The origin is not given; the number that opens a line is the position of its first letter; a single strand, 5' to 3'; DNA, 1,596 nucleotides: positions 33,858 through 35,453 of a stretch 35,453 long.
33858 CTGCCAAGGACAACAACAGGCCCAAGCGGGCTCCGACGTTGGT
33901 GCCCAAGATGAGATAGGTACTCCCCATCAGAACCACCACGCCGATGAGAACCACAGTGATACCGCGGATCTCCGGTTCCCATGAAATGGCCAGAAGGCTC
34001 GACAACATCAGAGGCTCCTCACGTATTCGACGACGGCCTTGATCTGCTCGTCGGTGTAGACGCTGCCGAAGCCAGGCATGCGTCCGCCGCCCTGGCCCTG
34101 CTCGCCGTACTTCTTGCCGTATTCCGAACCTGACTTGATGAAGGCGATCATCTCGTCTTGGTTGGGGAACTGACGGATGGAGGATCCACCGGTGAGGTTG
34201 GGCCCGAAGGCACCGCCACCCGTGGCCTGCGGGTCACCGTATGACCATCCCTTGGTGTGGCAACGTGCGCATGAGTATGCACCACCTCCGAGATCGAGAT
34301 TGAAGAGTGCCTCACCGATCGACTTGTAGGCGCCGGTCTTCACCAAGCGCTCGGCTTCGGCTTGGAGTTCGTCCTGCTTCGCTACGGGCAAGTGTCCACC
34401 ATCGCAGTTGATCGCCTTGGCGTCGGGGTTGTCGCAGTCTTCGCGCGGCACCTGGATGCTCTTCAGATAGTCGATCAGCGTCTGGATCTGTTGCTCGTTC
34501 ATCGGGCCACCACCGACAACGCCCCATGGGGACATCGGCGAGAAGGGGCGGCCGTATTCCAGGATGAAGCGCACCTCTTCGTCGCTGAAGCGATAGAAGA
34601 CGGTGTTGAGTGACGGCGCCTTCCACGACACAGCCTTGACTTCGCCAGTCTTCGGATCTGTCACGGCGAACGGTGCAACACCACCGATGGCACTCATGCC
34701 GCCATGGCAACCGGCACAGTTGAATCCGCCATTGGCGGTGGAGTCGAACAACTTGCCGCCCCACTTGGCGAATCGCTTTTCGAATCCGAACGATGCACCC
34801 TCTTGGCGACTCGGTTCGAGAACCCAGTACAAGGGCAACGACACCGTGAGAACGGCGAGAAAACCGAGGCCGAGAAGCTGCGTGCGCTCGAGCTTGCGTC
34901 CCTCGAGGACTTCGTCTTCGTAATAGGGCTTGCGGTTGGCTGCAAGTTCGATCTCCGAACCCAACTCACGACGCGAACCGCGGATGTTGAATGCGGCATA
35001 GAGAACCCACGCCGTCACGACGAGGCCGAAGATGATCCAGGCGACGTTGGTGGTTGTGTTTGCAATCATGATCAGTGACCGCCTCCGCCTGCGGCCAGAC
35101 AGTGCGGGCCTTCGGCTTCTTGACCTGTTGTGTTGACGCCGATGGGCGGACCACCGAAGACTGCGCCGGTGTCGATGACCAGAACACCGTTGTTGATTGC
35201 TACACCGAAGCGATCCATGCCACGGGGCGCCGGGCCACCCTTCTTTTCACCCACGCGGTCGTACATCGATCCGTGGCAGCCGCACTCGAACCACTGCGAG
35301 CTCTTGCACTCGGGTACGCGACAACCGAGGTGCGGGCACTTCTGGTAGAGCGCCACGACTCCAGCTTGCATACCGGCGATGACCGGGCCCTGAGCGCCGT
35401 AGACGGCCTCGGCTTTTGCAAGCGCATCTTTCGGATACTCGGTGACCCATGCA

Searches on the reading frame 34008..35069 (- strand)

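Call 4: search_protein_families(library=pfam, proteins=[window:34008-35069:-])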
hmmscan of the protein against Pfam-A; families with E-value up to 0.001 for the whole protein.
window:34008-35069:- (353 aa): 2 families
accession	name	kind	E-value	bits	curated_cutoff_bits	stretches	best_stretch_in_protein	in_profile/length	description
PF00034.26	Cytochrom_C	-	6.9e-14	53.4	21.3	1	266-353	11-89/90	Cytochrome c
PF13442.11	Cytochrome_CBB3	-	2e-13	50.9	27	1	266-350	13-68/68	Cytochrome C oxidase, cbb3-type, subunit III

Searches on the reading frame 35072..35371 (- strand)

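Call 4: search_protein_families(library=pfam, proteins=[window:35072-35371:-])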
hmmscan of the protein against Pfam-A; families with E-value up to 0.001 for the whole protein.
window:35072-35371:- (99 aa): 1 family
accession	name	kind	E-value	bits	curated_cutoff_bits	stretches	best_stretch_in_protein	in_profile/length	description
PF00355.32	Rieske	-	2.1e-08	34.4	20.3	1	5-52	36-84/88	Rieske [2Fe-2S] domain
